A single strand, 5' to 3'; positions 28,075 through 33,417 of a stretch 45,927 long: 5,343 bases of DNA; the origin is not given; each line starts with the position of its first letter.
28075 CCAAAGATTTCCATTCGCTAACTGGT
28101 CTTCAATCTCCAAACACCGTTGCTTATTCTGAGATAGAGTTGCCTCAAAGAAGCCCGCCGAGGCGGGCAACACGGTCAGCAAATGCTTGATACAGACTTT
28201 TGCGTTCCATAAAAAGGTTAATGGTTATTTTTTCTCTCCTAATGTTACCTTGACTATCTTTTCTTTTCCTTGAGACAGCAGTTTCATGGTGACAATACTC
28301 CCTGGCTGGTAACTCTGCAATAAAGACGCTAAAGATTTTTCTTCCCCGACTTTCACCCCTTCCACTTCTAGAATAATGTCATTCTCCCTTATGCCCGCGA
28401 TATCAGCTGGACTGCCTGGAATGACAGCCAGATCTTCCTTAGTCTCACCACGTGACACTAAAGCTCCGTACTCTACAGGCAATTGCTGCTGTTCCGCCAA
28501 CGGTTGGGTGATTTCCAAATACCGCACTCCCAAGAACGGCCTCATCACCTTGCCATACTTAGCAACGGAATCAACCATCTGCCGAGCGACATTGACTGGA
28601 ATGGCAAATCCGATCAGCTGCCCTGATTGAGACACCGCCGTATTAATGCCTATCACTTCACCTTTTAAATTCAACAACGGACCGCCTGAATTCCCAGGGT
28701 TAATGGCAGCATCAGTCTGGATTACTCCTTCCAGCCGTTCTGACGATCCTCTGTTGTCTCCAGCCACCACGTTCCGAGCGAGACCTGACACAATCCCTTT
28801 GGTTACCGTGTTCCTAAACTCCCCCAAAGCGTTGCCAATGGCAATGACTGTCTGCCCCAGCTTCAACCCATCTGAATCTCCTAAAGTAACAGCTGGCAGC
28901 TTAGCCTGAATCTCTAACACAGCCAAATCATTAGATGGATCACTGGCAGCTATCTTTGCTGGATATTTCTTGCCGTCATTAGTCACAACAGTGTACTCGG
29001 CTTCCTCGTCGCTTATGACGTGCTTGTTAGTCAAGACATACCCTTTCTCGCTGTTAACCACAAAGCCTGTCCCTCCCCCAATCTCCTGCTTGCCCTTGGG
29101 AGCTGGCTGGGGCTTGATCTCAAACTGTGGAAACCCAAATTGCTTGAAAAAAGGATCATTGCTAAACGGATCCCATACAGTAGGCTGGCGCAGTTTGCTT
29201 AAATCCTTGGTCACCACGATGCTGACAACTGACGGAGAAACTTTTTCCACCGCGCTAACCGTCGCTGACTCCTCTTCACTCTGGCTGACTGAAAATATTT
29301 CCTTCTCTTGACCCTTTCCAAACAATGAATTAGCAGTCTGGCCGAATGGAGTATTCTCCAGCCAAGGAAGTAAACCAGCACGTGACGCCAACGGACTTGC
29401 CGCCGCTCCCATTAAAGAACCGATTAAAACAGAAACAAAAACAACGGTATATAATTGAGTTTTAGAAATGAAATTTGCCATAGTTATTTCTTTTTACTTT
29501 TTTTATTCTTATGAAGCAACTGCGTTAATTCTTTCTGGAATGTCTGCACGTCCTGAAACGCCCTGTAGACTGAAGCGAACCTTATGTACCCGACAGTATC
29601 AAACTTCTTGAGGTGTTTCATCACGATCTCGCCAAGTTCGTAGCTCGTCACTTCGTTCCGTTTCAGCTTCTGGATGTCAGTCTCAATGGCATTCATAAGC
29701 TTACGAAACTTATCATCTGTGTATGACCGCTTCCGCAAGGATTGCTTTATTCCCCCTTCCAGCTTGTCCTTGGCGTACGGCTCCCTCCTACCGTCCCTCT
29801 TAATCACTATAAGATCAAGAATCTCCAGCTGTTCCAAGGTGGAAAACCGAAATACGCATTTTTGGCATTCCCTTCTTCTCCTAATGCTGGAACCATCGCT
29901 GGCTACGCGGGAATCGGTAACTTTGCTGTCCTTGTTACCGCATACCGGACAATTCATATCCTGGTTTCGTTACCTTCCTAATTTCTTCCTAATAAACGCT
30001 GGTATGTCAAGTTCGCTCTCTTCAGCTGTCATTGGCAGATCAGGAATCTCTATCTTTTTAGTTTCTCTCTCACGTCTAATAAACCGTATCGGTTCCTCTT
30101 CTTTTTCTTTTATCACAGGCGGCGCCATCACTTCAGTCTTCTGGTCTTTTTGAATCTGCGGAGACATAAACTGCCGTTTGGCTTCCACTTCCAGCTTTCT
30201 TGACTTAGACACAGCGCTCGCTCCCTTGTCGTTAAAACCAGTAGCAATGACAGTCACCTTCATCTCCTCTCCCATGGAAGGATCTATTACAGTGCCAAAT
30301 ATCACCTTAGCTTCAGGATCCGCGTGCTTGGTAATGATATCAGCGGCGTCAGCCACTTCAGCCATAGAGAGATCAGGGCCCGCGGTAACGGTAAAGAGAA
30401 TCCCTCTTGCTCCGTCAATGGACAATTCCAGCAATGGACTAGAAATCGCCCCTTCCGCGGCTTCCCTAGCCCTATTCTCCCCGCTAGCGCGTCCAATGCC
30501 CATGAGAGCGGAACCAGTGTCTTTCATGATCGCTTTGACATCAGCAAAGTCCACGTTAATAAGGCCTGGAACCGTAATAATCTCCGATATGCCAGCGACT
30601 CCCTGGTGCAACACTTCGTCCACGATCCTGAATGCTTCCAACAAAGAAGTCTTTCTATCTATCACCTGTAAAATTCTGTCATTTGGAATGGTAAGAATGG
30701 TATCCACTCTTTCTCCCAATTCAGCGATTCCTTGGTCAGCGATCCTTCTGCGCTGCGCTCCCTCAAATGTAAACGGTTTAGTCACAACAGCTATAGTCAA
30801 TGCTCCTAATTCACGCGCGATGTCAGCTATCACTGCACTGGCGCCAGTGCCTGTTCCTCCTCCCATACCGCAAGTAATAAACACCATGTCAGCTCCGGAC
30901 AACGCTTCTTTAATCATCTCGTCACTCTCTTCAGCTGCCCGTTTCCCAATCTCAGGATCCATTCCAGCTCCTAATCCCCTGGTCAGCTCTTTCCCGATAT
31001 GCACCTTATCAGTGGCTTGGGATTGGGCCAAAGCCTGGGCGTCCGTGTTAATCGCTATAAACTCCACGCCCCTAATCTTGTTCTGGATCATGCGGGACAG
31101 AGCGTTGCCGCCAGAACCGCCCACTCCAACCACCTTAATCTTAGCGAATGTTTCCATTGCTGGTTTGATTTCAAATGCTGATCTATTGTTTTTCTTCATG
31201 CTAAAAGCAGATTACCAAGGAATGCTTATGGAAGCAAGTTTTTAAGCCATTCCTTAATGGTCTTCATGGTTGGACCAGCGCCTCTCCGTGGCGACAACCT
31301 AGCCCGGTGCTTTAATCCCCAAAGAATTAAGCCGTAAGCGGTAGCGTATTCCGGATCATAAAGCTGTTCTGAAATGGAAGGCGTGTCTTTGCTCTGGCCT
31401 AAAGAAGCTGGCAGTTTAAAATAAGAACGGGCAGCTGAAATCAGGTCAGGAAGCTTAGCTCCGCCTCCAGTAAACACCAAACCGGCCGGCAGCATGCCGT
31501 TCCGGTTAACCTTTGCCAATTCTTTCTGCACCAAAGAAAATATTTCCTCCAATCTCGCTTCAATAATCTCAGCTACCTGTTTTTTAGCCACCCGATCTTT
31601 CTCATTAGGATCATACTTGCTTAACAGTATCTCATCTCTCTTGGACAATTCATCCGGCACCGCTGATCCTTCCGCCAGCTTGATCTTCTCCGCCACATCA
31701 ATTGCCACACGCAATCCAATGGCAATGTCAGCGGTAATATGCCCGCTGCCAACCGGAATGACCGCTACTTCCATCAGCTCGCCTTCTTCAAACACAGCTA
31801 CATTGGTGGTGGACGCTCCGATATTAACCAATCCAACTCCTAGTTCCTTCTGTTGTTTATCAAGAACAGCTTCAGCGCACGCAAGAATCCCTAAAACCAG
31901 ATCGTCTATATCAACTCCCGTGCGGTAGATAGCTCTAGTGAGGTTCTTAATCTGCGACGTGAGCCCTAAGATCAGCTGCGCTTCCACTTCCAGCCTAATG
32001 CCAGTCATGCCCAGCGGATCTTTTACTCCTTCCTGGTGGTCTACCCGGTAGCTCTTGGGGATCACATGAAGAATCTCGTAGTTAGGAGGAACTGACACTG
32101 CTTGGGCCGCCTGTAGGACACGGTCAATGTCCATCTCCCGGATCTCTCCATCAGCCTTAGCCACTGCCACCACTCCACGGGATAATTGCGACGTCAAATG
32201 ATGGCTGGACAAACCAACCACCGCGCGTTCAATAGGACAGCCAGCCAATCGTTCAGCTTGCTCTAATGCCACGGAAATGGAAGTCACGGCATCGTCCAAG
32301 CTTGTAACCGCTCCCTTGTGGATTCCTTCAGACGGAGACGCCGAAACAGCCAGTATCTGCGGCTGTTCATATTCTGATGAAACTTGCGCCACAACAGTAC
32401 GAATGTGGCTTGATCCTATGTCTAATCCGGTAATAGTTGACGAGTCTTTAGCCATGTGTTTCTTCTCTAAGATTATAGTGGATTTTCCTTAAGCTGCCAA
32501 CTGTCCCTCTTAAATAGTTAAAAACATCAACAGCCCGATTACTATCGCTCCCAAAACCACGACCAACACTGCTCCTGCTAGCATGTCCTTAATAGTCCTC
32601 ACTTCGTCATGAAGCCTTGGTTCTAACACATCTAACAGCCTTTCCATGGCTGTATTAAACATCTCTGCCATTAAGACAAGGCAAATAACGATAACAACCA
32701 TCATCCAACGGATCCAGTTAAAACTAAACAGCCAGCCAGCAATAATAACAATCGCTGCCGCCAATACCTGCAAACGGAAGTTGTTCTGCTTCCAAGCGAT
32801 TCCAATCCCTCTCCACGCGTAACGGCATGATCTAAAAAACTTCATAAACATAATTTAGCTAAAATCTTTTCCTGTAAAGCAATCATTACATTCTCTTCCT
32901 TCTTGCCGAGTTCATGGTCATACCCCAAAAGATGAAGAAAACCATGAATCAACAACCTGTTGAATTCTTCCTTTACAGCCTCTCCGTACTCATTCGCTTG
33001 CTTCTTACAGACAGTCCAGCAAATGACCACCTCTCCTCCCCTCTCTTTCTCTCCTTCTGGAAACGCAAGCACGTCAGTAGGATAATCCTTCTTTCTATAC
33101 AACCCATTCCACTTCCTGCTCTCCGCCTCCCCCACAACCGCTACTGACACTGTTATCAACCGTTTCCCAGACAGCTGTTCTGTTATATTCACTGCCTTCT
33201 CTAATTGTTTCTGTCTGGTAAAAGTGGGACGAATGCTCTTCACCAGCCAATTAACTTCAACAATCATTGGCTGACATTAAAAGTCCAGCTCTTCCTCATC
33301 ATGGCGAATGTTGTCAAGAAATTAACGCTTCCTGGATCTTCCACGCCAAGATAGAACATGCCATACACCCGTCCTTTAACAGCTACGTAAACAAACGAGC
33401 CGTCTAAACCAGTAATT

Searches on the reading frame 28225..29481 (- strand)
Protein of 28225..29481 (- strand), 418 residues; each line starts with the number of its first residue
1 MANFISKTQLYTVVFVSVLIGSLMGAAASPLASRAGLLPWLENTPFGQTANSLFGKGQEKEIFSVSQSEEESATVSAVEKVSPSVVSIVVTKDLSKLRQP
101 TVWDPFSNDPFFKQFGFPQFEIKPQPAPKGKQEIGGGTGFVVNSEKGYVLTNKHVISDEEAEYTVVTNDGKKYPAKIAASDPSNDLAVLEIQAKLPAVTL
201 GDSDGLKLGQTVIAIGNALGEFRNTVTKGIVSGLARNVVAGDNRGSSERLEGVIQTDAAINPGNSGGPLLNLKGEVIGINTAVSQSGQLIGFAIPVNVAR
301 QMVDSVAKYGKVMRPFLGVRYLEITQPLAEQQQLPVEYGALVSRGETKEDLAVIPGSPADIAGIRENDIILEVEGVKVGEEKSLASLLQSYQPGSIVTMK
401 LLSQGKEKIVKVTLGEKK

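Call 7: search_protein_families(library=pfam, proteins=[window:28225-29481:-], max_evalue=0.001)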
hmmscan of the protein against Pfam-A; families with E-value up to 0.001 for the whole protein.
window:28225-29481:- (418 aa): 5 families
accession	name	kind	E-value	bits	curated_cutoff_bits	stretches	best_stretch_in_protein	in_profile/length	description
PF13365.12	Trypsin_2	-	5e-36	125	27.6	1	137-279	1-144/144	Trypsin-like peptidase domain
PF00089.32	Trypsin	-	3.9e-19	69.8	20.6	1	138-300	28-217/220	Trypsin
PF17820.7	PDZ_6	-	3.7e-11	43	27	1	352-401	4-52/54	PDZ domain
PF13180.12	PDZ_2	-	1.7e-09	38.3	27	1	353-414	19-80/80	PDZ domain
PF00595.29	PDZ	-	0.00032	21.4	23.2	0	353-399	32-78/81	PDZ domain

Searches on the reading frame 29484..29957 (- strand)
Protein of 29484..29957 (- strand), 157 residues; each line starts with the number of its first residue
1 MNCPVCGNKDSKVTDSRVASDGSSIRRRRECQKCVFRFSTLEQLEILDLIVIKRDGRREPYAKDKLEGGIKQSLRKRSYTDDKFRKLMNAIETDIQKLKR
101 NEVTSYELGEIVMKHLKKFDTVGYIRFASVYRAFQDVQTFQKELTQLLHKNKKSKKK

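Call 7: search_protein_families(library=pfam, proteins=[window:29484-29957:-], max_evalue=0.001)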
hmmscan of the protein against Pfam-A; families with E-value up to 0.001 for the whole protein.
window:29484-29957:- (157 aa): 2 families
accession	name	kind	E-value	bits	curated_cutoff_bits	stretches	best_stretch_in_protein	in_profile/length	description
PF03477.21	ATP-cone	-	6.7e-20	71.9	25.8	1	50-136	2-87/88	ATP cone domain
PF22811.2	Zn_ribbon_NrdR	-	5.2e-19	68.4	27.2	1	1-42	1-42/42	Transcriptional repressor NrdR-like, N-terminal domain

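Call 17: find_encoding_contigs(protein=window:29484-29957:-, flank=10000, max_places=6)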
Protein window:29484-29957:- (157 aa): no gene with exactly this product is on record in the collection.

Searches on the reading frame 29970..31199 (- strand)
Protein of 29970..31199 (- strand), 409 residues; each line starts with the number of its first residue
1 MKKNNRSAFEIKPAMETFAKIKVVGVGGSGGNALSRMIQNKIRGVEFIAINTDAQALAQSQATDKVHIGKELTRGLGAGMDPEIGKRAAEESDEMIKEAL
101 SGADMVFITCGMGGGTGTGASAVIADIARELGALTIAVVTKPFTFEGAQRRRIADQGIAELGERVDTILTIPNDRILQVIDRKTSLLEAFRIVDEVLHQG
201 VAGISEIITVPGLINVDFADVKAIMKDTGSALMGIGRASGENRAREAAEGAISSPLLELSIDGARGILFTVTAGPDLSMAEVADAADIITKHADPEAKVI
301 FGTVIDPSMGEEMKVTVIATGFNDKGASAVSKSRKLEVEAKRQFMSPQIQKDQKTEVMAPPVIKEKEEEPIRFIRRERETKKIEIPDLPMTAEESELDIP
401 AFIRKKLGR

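Call 7: search_protein_families(library=pfam, proteins=[window:29970-31199:-], max_evalue=0.001)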
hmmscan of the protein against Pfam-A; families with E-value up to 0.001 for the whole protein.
window:29970-31199:- (409 aa): 2 families
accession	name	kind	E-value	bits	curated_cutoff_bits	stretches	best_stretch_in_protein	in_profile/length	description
PF00091.31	Tubulin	-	2.4e-50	171.9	33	1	20-180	1-189/190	Tubulin/FtsZ family, GTPase domain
PF12327.13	FtsZ_C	-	1.3e-35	122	27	1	229-322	1-94/95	FtsZ family, C-terminal domain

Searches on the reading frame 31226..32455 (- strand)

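Call 7: search_protein_families(library=pfam, proteins=[window:31226-32455:-], max_evalue=0.001)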
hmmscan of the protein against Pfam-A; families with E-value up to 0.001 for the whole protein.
window:31226-32455:- (409 aa): 5 families
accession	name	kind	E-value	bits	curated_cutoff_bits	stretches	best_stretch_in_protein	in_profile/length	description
PF14450.12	FtsA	-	8.7e-37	126.7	31.8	2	209-375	2-127/127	Cell division protein FtsA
PF02491.25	SHS2_FTSA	-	6.8e-29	100.5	25.4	1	85-162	2-78/79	SHS2 domain inserted in FTSA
PF06723.19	MreB_Mbl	-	1.9e-09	37.3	27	1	208-355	148-306/327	MreB/Mbl protein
PF21522.3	MreB-like_C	-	0.00029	21.8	27.8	1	209-335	1-116/123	Archaeal actin homologue MreB-like, C-terminal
PF11104.14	PilM_2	-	0.001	18.6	27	0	192-262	167-237/340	Type IV pilus assembly protein PilM;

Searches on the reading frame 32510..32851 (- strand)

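Call 7: search_protein_families(library=pfam, proteins=[window:32510-32851:-], max_evalue=0.001)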
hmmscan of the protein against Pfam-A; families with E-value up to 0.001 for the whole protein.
window:32510-32851:- (113 aa): 1 family
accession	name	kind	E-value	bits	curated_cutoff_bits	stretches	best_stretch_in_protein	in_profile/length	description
PF01219.24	DAGK_prokar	-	1.8e-29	102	22.3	1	10-110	1-102/102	Prokaryotic diacylglycerol kinase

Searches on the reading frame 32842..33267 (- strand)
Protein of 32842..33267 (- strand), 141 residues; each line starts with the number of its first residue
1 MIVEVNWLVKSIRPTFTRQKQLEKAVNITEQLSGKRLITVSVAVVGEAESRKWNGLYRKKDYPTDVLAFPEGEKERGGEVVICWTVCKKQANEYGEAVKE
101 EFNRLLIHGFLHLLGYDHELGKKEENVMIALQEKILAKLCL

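Call 7: search_protein_families(library=pfam, proteins=[window:32842-33267:-], max_evalue=0.001)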
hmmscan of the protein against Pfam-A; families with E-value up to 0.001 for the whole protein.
window:32842-33267:- (141 aa): 1 family
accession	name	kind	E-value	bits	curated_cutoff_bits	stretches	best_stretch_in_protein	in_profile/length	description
PF02130.23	YbeY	-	4.1e-33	114.4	25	1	19-139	8-129/129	Endoribonuclease YbeY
